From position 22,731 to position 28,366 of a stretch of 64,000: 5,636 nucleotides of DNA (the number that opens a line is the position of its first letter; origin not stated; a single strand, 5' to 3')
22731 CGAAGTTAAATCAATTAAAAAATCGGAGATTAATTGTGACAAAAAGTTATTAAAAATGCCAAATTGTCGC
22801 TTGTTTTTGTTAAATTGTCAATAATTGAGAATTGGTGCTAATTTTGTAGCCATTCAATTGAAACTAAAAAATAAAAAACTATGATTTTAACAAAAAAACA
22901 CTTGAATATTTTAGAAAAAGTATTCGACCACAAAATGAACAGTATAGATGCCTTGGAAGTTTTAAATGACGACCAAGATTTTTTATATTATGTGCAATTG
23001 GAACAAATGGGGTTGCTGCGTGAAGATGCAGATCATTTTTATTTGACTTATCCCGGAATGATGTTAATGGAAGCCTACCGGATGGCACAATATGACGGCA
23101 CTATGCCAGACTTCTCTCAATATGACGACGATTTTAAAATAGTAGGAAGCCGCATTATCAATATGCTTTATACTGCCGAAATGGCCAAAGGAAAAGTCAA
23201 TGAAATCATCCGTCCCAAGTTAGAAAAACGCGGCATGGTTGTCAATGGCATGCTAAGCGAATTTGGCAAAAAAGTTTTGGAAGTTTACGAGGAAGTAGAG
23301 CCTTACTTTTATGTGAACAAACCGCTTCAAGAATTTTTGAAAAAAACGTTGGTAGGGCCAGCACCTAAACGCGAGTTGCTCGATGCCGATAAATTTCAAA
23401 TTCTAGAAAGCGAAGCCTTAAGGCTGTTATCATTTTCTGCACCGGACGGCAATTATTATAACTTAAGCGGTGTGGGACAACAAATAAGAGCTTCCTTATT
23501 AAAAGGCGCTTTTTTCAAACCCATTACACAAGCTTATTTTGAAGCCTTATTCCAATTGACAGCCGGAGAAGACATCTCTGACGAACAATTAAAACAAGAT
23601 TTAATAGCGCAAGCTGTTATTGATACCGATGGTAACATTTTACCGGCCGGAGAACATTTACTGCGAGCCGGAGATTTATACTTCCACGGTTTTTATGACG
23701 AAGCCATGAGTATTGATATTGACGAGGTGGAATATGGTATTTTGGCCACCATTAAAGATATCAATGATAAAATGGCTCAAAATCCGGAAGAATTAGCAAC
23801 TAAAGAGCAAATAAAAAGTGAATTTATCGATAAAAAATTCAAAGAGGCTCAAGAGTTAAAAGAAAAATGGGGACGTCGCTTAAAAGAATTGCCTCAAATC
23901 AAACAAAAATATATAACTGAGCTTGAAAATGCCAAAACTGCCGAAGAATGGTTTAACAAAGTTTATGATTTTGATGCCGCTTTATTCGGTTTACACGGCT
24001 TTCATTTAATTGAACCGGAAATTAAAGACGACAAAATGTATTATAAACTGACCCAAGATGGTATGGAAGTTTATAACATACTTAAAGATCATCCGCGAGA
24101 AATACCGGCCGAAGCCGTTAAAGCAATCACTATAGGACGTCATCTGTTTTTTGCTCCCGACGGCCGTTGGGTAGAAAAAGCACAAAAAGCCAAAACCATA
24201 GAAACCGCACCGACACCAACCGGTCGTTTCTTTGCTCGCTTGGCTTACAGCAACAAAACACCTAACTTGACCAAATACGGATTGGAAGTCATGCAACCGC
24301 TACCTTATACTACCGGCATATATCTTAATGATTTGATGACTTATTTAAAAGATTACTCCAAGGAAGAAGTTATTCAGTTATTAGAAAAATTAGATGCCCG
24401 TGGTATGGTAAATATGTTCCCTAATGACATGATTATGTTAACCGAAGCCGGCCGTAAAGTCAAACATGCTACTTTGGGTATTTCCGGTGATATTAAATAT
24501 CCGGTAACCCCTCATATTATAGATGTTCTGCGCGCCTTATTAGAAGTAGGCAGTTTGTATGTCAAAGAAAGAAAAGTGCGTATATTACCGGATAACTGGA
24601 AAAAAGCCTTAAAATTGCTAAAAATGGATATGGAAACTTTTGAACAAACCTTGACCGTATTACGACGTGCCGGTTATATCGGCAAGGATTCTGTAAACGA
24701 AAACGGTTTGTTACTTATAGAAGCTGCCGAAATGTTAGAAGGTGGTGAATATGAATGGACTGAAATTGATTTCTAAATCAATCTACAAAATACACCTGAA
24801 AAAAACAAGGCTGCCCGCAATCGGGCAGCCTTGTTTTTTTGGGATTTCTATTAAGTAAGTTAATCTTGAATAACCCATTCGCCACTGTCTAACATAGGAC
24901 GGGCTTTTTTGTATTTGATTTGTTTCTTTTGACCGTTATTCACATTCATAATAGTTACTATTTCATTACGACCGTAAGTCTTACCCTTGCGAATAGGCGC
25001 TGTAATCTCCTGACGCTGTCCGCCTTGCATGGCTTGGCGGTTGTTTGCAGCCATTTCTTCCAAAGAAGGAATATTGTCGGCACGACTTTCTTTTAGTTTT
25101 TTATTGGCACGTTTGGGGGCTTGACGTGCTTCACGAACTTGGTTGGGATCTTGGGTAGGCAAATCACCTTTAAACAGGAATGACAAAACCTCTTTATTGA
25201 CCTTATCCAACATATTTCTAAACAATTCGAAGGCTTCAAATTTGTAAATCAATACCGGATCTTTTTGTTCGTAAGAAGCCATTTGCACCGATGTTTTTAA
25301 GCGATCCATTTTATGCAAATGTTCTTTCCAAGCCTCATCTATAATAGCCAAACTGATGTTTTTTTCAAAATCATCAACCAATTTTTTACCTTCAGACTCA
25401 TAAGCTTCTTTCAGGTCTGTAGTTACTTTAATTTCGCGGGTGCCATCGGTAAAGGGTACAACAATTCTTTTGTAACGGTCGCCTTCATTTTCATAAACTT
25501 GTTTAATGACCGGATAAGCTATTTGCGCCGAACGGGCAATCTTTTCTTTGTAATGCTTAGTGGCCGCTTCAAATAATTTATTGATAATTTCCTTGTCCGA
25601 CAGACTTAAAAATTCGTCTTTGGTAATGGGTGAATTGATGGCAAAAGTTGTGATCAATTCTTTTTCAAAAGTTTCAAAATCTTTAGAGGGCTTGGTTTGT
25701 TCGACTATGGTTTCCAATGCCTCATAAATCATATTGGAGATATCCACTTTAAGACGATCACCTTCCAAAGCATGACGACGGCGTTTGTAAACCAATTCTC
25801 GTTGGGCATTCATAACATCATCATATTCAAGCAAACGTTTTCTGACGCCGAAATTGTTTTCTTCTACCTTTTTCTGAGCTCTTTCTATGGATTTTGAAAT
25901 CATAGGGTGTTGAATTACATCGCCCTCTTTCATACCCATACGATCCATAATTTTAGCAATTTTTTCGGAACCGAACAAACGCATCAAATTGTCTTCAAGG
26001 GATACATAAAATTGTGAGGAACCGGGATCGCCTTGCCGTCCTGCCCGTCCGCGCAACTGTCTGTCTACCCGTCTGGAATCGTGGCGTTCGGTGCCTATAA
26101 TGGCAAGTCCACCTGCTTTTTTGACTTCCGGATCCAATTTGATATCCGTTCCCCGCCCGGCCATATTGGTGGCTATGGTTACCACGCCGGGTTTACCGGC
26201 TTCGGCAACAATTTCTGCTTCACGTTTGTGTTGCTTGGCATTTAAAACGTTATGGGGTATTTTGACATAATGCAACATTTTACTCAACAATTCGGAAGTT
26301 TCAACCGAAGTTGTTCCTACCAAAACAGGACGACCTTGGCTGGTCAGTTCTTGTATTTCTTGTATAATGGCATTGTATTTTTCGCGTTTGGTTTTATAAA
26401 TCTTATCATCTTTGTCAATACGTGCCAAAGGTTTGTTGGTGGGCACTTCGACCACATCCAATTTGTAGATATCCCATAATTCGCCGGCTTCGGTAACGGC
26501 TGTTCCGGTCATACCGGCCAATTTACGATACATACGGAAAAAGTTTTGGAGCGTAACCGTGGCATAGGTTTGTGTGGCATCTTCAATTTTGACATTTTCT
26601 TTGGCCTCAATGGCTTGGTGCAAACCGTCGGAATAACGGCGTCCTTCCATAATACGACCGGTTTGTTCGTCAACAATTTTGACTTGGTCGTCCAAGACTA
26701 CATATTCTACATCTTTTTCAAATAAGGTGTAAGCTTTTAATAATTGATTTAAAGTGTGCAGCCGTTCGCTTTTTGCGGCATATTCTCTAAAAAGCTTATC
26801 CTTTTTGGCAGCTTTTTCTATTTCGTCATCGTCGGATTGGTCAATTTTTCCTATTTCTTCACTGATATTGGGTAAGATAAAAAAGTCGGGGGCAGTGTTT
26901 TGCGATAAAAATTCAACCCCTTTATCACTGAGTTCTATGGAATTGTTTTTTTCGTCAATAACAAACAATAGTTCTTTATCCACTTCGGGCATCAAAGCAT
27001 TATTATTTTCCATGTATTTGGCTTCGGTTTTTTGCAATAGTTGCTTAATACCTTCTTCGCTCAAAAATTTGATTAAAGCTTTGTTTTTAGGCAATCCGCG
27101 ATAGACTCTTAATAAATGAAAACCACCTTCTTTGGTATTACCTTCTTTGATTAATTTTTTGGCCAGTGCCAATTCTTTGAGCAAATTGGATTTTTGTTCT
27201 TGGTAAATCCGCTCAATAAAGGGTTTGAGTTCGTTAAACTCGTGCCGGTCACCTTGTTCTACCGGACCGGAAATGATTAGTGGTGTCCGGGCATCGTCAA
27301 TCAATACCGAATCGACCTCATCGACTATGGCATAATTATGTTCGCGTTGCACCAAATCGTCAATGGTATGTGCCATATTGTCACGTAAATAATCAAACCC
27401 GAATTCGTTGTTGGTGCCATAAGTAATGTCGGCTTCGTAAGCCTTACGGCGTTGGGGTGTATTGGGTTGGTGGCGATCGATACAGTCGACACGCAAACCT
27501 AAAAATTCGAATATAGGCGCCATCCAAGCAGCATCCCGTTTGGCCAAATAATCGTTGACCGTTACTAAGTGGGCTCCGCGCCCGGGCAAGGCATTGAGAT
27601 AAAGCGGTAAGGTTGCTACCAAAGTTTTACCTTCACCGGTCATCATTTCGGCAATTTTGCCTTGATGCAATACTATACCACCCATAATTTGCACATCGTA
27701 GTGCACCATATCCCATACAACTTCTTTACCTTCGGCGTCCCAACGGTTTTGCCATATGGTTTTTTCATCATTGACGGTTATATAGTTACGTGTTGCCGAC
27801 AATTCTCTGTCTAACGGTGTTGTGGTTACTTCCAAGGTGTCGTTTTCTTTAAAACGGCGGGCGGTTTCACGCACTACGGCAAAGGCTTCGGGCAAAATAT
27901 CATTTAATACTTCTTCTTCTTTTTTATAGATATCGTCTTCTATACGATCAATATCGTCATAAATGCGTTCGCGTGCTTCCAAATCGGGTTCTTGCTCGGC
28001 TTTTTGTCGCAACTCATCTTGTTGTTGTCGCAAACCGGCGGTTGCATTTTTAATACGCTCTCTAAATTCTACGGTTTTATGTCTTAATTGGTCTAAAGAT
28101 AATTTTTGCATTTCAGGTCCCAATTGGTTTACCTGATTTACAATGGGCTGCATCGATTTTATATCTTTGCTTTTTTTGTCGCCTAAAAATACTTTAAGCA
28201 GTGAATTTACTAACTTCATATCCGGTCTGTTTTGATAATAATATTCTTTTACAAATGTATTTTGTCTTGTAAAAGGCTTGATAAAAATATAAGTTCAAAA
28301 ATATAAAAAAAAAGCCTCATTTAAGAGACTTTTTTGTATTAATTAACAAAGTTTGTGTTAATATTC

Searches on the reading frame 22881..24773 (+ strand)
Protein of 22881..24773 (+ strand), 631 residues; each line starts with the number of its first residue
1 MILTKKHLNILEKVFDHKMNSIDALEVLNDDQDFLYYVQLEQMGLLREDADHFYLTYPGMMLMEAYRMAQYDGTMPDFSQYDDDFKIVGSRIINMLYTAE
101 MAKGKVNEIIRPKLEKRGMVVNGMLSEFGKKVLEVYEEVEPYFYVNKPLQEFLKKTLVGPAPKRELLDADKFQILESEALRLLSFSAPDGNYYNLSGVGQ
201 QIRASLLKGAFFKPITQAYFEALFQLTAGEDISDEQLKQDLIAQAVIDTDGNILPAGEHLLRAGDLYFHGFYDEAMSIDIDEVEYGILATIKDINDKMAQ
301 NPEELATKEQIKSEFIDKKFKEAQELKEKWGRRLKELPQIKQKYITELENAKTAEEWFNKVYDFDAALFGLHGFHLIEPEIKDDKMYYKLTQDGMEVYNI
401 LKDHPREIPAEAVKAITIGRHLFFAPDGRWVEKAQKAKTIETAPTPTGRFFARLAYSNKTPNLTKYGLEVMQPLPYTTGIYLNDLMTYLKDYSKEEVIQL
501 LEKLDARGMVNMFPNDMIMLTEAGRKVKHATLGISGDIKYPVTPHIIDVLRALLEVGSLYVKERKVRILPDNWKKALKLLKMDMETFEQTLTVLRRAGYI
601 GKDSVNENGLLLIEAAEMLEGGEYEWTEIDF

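Call 29: search_protein_families(library=pfam, proteins=[window:22881-24773:+], max_evalue=0.00001)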
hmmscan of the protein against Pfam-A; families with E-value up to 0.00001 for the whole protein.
window:22881-24773:+ (631 aa): 1 family
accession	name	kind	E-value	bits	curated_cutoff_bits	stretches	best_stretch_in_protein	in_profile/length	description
PF04458.17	DUF505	-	9.6e-156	520.2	28.7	1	1-615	1-621/622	Protein of unknown function (DUF505)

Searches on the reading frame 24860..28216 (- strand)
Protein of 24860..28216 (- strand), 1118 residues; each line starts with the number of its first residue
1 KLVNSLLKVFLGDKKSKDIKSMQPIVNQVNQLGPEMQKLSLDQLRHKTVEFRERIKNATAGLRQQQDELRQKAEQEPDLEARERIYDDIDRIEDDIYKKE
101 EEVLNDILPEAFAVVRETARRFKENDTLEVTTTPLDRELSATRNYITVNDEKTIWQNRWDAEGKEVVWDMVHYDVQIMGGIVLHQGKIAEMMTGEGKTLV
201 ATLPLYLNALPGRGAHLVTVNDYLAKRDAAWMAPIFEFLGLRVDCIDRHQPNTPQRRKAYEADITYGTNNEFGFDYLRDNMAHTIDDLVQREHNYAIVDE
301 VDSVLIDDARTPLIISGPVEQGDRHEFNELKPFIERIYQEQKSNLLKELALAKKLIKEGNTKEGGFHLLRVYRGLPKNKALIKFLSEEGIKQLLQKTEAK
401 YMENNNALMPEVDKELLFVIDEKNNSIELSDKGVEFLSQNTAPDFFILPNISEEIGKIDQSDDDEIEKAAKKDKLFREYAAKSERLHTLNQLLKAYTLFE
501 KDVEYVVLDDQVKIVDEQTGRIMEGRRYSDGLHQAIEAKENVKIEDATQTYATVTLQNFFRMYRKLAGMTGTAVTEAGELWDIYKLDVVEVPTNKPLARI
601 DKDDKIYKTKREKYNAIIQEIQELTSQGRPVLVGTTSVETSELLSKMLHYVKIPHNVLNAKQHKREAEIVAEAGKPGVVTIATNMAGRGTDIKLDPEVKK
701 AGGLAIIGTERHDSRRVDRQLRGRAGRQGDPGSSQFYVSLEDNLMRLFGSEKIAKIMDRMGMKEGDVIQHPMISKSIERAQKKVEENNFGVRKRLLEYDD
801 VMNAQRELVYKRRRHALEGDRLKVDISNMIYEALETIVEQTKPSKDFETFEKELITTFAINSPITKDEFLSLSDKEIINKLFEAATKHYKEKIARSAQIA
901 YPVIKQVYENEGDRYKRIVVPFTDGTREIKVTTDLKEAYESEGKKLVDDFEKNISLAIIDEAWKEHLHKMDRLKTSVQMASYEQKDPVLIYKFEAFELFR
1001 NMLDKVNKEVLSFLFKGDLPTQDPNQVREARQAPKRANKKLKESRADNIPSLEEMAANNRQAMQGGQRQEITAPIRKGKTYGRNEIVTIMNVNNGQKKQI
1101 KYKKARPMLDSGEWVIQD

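Call 29: search_protein_families(library=pfam, proteins=[window:24860-28216:-], max_evalue=0.00001)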
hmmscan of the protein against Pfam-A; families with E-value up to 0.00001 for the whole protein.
window:24860-28216:- (1118 aa): 5 families
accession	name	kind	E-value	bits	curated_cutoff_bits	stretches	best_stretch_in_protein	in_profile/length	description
PF07517.20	SecA_DEAD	-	1.6e-117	392.4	24.6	1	8-581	2-290/290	SecA DEAD-like domain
PF21090.3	P-loop_SecA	-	1.9e-80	269.8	27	2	596-696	1-101/205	SecA P-loop domain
PF07516.18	SecA_SW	-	1.2e-58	199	26.7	1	767-1016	1-198/200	SecA Wing and Scaffold domain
PF01043.26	SecA_PP_bind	-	1.4e-30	106.5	23.5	1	400-537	4-110/110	SecA preprotein cross-linking domain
PF00270.35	DEAD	-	2.7e-06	27.6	26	0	188-306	18-131/167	DEAD/DEAH box helicase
